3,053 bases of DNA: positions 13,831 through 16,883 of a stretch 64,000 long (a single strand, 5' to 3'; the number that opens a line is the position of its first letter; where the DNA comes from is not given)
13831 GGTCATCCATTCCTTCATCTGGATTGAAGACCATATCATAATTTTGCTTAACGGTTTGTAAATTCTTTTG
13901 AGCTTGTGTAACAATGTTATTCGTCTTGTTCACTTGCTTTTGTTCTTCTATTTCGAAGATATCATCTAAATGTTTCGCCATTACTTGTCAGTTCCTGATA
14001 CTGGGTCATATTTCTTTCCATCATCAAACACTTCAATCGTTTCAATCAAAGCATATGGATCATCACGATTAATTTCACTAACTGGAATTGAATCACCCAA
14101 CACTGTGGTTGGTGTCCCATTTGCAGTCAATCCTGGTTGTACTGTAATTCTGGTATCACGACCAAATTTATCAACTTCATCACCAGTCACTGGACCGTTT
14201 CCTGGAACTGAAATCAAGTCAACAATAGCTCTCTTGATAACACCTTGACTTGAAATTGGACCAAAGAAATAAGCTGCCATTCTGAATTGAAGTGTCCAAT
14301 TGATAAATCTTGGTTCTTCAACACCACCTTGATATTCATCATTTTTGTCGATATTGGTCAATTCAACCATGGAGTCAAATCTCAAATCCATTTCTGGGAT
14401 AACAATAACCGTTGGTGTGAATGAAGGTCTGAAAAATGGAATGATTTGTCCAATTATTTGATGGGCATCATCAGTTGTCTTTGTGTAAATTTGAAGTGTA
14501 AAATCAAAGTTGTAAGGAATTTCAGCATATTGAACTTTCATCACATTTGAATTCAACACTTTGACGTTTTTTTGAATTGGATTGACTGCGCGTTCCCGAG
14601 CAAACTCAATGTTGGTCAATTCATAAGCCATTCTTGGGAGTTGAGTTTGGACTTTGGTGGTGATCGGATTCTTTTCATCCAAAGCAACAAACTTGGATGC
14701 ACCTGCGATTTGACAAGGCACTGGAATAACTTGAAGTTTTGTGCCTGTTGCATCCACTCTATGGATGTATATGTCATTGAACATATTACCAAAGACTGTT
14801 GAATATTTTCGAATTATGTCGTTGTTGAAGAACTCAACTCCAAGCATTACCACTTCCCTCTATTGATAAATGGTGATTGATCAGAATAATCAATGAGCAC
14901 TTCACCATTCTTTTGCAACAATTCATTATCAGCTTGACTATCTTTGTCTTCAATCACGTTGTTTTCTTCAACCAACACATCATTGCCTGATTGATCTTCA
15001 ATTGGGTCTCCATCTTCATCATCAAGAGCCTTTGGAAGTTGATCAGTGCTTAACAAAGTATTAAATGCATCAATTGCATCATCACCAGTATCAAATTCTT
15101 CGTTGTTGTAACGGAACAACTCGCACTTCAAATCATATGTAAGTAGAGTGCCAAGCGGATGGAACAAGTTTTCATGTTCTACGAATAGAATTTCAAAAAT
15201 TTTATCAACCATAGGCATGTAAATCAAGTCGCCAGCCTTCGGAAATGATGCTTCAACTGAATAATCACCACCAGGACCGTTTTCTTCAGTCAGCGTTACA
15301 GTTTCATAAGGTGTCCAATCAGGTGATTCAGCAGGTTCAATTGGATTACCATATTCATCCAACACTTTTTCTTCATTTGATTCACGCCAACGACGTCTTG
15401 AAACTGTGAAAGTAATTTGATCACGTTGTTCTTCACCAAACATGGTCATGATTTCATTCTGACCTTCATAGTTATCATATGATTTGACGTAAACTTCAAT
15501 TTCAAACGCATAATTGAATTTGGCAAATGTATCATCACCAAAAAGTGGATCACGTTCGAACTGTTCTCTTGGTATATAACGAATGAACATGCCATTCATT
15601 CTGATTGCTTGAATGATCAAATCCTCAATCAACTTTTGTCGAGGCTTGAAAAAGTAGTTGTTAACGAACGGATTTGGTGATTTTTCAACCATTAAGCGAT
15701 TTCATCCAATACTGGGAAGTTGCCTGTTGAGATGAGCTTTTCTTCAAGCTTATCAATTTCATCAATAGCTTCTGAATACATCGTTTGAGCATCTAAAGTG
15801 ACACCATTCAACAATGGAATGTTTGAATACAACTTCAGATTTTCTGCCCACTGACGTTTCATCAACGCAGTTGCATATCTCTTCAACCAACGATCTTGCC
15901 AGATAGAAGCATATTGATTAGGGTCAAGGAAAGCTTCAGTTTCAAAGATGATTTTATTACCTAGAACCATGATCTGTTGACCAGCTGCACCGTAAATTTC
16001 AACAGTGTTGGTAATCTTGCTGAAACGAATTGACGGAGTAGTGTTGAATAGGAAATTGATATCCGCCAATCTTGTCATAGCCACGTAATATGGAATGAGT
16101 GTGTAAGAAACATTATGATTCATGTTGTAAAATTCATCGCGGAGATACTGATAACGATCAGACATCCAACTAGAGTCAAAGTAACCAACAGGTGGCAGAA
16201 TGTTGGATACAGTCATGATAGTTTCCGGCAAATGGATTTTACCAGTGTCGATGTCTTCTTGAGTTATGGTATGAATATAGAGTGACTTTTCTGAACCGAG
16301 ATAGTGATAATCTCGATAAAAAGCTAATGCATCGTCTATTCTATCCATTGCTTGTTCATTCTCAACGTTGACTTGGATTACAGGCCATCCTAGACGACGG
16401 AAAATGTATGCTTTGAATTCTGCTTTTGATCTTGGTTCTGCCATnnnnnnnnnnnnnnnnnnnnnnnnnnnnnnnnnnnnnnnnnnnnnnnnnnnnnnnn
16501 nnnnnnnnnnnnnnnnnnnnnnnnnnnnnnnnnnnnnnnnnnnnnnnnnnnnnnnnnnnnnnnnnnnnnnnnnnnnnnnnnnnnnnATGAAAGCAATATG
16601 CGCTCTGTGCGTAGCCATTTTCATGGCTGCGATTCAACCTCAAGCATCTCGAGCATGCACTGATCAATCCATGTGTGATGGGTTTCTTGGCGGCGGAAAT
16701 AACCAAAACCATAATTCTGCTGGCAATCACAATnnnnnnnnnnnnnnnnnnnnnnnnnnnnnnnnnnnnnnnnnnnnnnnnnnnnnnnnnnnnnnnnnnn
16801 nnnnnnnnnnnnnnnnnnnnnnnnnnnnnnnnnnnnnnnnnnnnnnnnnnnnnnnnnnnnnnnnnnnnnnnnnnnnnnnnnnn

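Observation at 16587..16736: Hidden 49-aa secreted peptide gene, antisense within the late region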

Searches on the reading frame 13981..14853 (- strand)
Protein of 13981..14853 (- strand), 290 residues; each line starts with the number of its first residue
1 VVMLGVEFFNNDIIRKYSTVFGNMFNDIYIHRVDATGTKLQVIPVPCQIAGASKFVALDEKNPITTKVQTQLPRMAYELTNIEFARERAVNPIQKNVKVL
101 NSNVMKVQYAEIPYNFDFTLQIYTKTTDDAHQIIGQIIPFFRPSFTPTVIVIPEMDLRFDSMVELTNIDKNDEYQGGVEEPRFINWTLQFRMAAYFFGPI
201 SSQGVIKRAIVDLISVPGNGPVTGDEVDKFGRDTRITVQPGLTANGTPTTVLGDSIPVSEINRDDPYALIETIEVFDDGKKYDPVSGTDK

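Call 11: search_protein_families(library=pfam, proteins=[window:13981-14853:-], max_evalue=0.01)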
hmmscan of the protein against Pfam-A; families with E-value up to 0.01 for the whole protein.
window:13981-14853:- (290 aa): 1 family
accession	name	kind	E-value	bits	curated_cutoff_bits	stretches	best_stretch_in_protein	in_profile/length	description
PF16724.11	T4-gp15_tss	-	1.3e-56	191.9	25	1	9-217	2-210/245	T4-like virus Myoviridae tail sheath stabiliser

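Call 12: search_protein_families(library=phrogs, proteins=[window:13981-14853:-], max_evalue=0.01)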
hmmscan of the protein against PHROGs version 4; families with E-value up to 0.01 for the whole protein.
window:13981-14853:- (290 aa): 3 families
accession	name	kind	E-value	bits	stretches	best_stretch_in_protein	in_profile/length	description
phrog_227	-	tail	8.8e-60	203.4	1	7-213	4-214/278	tail sheath stabilizer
phrog_22065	-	tail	4.2e-08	33.6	1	7-157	2-155/456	tail sheath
phrog_11196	-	tail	1.1e-06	29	1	7-168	4-177/441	tail sheath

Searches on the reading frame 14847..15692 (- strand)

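Call 11: search_protein_families(library=pfam, proteins=[window:14847-15692:-], max_evalue=0.01)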
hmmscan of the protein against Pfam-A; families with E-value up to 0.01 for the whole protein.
window:14847-15692:- (281 aa): 1 family
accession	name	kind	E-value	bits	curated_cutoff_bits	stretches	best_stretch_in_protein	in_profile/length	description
PF11649.13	T4_neck-protein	-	1.2e-24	87.5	25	2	7-103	31-127/278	Virus neck protein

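Call 12: search_protein_families(library=phrogs, proteins=[window:14847-15692:-], max_evalue=0.01)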
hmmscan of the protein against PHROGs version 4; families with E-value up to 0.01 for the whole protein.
window:14847-15692:- (281 aa): 3 families
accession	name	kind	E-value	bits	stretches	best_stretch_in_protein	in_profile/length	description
phrog_460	-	connector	8.3e-52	177.2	1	8-213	18-191/385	head closure Hc2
phrog_679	-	connector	4.7e-51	174.9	1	6-275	14-247/251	head closure Hc2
phrog_27011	-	connector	4.5e-12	47.1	1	7-101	3-98/279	head closure Hc2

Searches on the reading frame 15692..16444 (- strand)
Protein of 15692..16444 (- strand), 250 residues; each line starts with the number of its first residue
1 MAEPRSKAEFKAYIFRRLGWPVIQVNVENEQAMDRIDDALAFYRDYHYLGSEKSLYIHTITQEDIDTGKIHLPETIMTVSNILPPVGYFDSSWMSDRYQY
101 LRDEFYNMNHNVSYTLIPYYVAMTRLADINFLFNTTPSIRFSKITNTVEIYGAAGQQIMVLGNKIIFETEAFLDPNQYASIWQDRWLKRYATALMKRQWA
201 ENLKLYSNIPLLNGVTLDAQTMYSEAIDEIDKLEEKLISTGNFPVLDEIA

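Call 9: search_dna_similar(query=window:15692-16444:-, collection=phages, mode=protein, max_rows=25)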
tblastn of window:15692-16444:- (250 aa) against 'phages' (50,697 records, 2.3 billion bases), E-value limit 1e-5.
Records with a match: 1479; places in all: 1483; records where one place covers at least 80% of the query: 1424.
Best place of each record, by identity: <60% 1479.
By first word of the organism name: Synechococcus 377; Escherichia 313; Salmonella 174; Vibrio 115; Shigella 63; Cyanophage 61; Klebsiella 59; Campylobacter 39; Enterobacteria 32; Aeromonas 31; and 36 more.
By host as written in the record: - 362; Escherichia coli 131; Synechococcus 107; Synechococcus sp. 38; Synechococcus sp. WH7803 28; Salmonella enterica 27; Escherichia coli B 23; Klebsiella pneumoniae 22; and 298 more.
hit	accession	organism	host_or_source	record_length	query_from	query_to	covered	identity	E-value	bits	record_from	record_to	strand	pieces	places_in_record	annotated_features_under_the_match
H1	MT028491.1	Ochrobactrum phage vB_OspM_OC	Ochrobactrum sp. POC9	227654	1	250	100%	39.1%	6e-47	172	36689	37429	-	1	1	neck protein | hypothetical protein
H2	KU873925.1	Pseudomonas phage pf16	Pseudomonas putida PpG1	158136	1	245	98%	37.8%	7e-43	160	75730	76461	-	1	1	hypothetical protein (x2) | promoter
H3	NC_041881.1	Pseudomonas phage pf16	Pseudomonas putida PpG1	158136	1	245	98%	37.8%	7e-43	160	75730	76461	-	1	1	hypothetical protein (x2) | promoter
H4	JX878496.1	Serratia phage phiMAM1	Serratia sp.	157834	9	245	95%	38.3%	7e-40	151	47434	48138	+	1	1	neck protein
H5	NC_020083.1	Serratia phage phiMAM1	Serratia sp.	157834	9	245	95%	38.3%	7e-40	151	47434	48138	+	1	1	head-tail adaptor Ad2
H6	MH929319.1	Serratia phage vB_SmaA_3M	Serratia marcescens 2170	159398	9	245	95%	38.3%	7e-40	151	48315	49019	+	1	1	putative neck protein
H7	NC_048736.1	Serratia phage vB_SmaA_3M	Serratia marcescens 2170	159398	9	245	95%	38.3%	7e-40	151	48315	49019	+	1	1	head-tail adaptor Ad2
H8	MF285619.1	Serratia phage 2050H1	Serratia marcescens wk2050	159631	9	245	95%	38.3%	7e-40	151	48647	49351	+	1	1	neck protein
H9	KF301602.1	Caulobacter phage Cr30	Caulobacter crescentus CB15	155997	1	236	94%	38.2%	9e-44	163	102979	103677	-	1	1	neck protein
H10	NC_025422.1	Caulobacter phage Cr30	Caulobacter crescentus CB15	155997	1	236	94%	38.2%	9e-44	163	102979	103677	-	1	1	neck protein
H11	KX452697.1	Serratia phage KNP4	Serratia sp.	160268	6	245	96%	37.4%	2e-39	150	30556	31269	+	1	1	record has no annotation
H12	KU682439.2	Stenotrophomonas phage vB_SmaS-DLP_6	Stenotrophomonas maltophilia D1571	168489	1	250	100%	34.7%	2e-41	156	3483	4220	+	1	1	neck protein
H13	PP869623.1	Serratia phage Kevin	Serratia sp.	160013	6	245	96%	34.8%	3e-37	144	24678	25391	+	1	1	neck protein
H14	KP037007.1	Erwinia phage phiEa2809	Erwinia amylovora 1/79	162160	6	245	96%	34.6%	2e-33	133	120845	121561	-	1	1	neck protein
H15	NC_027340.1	Erwinia phage phiEa2809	Erwinia amylovora 1/79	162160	6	245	96%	34.6%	2e-33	133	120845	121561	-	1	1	neck protein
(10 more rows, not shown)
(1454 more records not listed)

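Call 11: search_protein_families(library=pfam, proteins=[window:15692-16444:-], max_evalue=0.01)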
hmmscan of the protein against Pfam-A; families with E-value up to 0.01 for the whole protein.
window:15692-16444:- (250 aa): 0 families

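Call 12: search_protein_families(library=phrogs, proteins=[window:15692-16444:-], max_evalue=0.01)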
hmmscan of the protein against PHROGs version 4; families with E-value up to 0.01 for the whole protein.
window:15692-16444:- (250 aa): 1 family
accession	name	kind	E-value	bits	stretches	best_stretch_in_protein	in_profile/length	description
phrog_211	-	connector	3.3e-33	116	1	2-239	722-961/976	head-tail adaptor Ad2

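Call 13: find_related_loci(query=window:15692-16444:-, collection=viral_contigs, flank=4000)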
Query window:15692-16444:- (250 aa) in viral_contigs; peptide patterns used: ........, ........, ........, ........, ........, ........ (x = any residue, [..] = any of these).
19 stretches matched a pattern, but none encodes a relative of the query by tblastn (E <= 1e-3).

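Call 24: find_homologous_proteins(query=window:15692-16444:-)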
Query window:15692-16444:- (250 aa): 217 proteins with E <= 0.001 among 437 candidates; the best 120 are listed. Only proteins of 137 to 438 residues were searched: fused or split forms outside these lengths cannot appear, so this answer is no evidence that the protein stands alone or is whole; lengths 'longer' or 'shorter' looks for them.
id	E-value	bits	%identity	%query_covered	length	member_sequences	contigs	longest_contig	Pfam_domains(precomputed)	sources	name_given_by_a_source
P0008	4.0e-165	565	100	100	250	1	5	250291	PF26809.1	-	-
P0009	3.6e-105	369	63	100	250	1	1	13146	PF26809.1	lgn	-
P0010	5.1e-103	362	64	100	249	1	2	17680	PF26809.1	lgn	-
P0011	9.5e-101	354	62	100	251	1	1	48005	PF26809.1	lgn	-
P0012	8.0e-95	335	59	100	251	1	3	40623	PF26809.1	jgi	jgi:hypothetical protein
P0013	1.3e-90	321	59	99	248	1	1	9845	PF26809.1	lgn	-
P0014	4.9e-85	303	55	100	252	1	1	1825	PF26809.1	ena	-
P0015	5.7e-77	276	52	100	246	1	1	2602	PF26809.1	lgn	-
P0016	5.4e-60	221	43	100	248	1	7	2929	PF26809.1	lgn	-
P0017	6.0e-58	214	44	100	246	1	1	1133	PF26809.1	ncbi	-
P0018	2.4e-57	212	44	100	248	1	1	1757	PF26809.1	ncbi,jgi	-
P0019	7.4e-53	197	61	61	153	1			PF26809.1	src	-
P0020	4.6e-50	188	40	100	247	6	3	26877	PF26809.1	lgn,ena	-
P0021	3.7e-49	185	39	73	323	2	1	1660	PF26809.1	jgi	-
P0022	4.4e-49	185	40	100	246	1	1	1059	PF26809.1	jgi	jgi:hypothetical protein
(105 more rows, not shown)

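Call 25: find_encoding_contigs(protein=P0008, flank=3000, max_places=10)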
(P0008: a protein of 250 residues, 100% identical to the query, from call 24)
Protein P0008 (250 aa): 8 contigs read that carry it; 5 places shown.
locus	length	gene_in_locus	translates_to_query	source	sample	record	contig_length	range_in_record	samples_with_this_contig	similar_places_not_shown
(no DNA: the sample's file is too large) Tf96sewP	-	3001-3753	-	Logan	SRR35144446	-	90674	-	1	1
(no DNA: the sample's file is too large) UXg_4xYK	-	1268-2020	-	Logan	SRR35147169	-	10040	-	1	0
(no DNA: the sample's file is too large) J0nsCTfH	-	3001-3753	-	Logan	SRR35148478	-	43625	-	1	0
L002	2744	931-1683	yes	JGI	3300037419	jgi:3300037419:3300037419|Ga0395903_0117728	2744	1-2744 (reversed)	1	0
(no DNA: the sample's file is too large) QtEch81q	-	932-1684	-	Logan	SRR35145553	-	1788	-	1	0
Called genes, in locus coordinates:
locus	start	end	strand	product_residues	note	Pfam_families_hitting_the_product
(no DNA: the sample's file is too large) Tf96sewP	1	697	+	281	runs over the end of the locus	-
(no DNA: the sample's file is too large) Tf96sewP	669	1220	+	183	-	-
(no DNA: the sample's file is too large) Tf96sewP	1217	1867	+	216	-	PF03567:Sulfotransfer_2 (weak)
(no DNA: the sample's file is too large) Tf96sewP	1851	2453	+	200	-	PF14301:DUF4376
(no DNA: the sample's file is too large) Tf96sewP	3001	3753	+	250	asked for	PF26809:Phage_T4_gp13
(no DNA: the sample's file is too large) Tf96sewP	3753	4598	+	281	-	PF11649:T4_neck-protein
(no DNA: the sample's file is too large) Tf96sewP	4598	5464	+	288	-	PF16724:T4-gp15_tss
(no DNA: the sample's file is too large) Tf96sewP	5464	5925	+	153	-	-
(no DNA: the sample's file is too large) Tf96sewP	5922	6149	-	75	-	-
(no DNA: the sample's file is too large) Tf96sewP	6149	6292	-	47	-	-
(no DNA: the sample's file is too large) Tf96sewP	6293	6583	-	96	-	-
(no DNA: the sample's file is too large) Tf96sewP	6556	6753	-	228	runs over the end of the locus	PF12705:PDDEXK_1 (weak)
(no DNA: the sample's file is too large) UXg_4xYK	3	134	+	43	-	?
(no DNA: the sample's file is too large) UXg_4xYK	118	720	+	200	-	PF14301:DUF4376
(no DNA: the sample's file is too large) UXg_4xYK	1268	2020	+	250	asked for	PF26809:Phage_T4_gp13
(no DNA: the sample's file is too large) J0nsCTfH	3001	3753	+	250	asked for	PF26809:Phage_T4_gp13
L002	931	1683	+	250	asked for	PF26809:Phage_T4_gp13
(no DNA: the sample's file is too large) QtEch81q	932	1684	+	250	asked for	PF26809:Phage_T4_gp13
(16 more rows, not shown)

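Call 26: find_encoding_contigs(protein=P0011, flank=4000, max_places=4)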
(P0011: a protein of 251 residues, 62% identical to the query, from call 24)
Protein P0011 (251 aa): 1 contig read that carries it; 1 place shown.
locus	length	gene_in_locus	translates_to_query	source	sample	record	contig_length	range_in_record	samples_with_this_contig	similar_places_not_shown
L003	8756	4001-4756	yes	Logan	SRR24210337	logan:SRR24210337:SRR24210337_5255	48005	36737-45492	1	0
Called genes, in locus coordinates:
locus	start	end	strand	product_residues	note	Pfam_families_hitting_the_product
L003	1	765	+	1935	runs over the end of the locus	PF16075:DUF4815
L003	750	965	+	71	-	-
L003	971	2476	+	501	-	-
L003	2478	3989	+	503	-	-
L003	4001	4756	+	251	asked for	PF26809:Phage_T4_gp13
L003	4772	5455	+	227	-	-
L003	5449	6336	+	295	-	PF11649:T4_neck-protein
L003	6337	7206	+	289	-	PF16724:T4-gp15_tss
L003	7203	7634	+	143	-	-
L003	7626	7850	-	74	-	-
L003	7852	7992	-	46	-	-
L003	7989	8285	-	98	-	-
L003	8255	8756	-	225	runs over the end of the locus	PF12705:PDDEXK_1 (weak)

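Call 27: find_encoding_contigs(protein=P0012, flank=4000, max_places=4)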
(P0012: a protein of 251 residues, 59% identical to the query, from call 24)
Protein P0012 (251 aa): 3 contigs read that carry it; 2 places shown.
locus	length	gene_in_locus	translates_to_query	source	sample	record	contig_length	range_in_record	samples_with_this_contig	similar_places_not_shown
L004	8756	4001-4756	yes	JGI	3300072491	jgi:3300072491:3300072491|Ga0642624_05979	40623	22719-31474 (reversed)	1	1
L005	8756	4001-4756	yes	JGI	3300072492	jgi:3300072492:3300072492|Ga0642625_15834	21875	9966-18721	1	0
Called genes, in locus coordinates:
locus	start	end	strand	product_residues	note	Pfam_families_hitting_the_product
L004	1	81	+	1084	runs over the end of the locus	-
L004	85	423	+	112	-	-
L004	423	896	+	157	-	-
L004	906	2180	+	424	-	-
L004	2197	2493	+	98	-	-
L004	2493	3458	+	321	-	PF13884:Peptidase_S74 (weak)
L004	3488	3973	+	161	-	-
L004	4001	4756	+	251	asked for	PF26809:Phage_T4_gp13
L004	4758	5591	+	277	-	PF11649:T4_neck-protein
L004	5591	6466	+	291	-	PF16724:T4-gp15_tss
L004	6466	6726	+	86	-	-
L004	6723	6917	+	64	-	-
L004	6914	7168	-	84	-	-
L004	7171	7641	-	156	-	-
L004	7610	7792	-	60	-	-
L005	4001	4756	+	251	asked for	PF26809:Phage_T4_gp13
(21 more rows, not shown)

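Call 29: find_encoding_contigs(protein=P0009, flank=4000, max_places=3)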
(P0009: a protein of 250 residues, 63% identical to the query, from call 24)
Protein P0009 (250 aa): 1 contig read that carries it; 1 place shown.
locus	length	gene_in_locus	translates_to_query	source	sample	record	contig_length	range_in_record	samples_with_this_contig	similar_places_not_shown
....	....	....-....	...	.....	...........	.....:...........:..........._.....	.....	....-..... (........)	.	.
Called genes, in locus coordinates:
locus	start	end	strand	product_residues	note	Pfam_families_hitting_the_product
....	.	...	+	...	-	?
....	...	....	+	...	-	-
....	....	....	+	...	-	-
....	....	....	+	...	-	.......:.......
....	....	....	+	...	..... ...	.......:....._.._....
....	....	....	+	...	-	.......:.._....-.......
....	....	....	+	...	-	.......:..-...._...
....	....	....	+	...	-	-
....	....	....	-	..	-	-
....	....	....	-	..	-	-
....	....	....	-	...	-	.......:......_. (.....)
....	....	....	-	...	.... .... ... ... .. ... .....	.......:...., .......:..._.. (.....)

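Call 30: find_encoding_contigs(protein=P0010, flank=4000, max_places=3)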
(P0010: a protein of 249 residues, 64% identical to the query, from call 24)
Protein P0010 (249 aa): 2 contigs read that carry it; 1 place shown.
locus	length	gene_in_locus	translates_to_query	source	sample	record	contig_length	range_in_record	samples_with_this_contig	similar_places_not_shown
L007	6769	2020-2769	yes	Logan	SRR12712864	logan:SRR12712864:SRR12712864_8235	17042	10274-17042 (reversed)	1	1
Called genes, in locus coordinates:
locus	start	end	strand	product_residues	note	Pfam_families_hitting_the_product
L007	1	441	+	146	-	?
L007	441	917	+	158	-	-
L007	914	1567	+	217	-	-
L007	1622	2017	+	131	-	PF07087:DUF1353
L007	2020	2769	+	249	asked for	PF26809:Phage_T4_gp13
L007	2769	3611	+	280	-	PF11649:T4_neck-protein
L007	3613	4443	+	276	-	PF16724:T4-gp15_tss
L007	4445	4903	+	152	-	-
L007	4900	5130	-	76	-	-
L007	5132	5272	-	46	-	-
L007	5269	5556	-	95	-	-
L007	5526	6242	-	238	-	PF12705:PDDEXK_1 (faint)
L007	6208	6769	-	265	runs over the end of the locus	PF02562:PhoH, PF13604:AAA_30 (faint)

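Call 31: find_encoding_contigs(protein=P0013, flank=4000, max_places=3)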
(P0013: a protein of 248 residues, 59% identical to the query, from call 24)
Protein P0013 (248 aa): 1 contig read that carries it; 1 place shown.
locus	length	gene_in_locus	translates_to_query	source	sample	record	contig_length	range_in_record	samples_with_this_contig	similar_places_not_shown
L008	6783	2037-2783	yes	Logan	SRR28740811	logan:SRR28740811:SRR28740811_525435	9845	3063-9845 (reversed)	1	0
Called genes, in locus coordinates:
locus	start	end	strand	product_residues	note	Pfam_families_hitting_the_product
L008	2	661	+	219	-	?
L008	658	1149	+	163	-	-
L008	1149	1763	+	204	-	-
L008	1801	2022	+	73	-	PF14301:DUF4376 (weak)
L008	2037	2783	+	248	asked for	PF26809:Phage_T4_gp13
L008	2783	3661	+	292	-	PF11649:T4_neck-protein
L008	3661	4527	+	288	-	PF16724:T4-gp15_tss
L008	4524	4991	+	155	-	-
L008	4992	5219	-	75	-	-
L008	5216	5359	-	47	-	-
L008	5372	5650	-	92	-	-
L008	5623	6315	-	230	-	PF12705:PDDEXK_1 (faint)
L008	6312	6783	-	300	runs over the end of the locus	PF07460:NUMOD3 (weak)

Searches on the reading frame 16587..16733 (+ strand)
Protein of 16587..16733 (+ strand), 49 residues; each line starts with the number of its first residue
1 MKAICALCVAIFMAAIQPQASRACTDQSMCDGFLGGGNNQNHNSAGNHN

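Call 10: search_dna_similar(query=window:16587-16733:+, collection=phages, mode=protein, max_evalue=10, max_rows=25)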
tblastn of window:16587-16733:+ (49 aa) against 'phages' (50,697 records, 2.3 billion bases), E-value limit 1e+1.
Records with a match: 2; places in all: 2; records where one place covers at least 80% of the query: 0.
Best place of each record, by identity: 60-80% 2.
By first word of the organism name: Microbacterium 2.
By host as written in the record: Microbacterium foliorum NRRL B-24224 2.
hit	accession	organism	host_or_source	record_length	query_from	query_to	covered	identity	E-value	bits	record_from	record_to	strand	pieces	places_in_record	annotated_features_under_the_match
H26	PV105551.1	Microbacterium phage BirdInFrench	Microbacterium foliorum NRRL B-24224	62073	17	32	33%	68.8%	6e+0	29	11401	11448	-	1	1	22: capsid maturation protease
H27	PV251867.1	Microbacterium phage Wilca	Microbacterium foliorum NRRL B-24224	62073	17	32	33%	68.8%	6e+0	29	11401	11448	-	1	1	22: capsid maturation protease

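Call 11: search_protein_families(library=pfam, proteins=[window:16587-16733:+], max_evalue=0.01)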
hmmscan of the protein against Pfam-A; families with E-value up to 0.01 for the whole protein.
window:16587-16733:+ (49 aa): 0 families

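Call 12: search_protein_families(library=phrogs, proteins=[window:16587-16733:+], max_evalue=0.01)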
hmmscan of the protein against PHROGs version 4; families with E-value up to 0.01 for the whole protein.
window:16587-16733:+ (49 aa): 0 families

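Call 22: search_protein_representatives(protein=window:16587-16733:+)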
Query: 49 residues. Proteins with E-value up to 0.001 (for the whole library): 7; up to 1e-10: 1; up to 1e-30: 0. The best 7 are listed.
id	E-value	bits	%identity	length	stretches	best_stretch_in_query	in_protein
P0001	3.4e-16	73.4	32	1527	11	13-48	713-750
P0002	2.6e-06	42.8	37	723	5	16-48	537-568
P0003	6.7e-06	41.5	26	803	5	14-47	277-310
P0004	7.1e-05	38.4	32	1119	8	10-47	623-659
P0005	1.2e-04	37.6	34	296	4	2-44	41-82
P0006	1.5e-04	37.3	30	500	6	6-38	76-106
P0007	4.2e-04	36.0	30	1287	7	15-48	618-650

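Call 23: find_related_loci(query=window:16587-16733:+, collection=viral_contigs, flank=3000)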
Query window:16587-16733:+ (49 aa) in viral_contigs; peptide patterns used: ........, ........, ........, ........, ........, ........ (x = any residue, [..] = any of these).
24 stretches matched a pattern, but none encodes a relative of the query by tblastn (E <= 1e-3).

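Call 36: find_related_loci(query=window:16587-16733:+, collection=metagenome_contigs, flank=3000)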
Query window:16587-16733:+ (49 aa) in metagenome_contigs; peptide patterns used: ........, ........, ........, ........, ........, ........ (x = any residue, [..] = any of these).
599 stretches matched a pattern, but none encodes a relative of the query by tblastn (E <= 1e-3).

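Call 37: find_related_loci(query=window:16587-16733:+, collection=genome_contigs, flank=3000)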
Query window:16587-16733:+ (49 aa) in genome_contigs; peptide patterns used: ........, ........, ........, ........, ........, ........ (x = any residue, [..] = any of these).
402 stretches matched a pattern, but none encodes a relative of the query by tblastn (E <= 1e-3).

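Call 59: search_protein_families(library=ncbifam, proteins=[window:16587-16733:+], max_evalue=10)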
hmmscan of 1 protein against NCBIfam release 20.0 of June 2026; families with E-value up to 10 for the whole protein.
window:16587-16733:+ (49 aa): 0 families

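Call 60: search_protein_families(library=pfam, proteins=[window:16587-16733:+], max_evalue=10)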
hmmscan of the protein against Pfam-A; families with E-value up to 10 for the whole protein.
window:16587-16733:+ (49 aa): 0 families

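Call 61: search_solved_structures(query=window:16587-16733:+, max_evalue=10)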
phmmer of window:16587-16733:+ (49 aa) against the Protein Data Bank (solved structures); distinct sequences matched with E-value up to 10: 0.
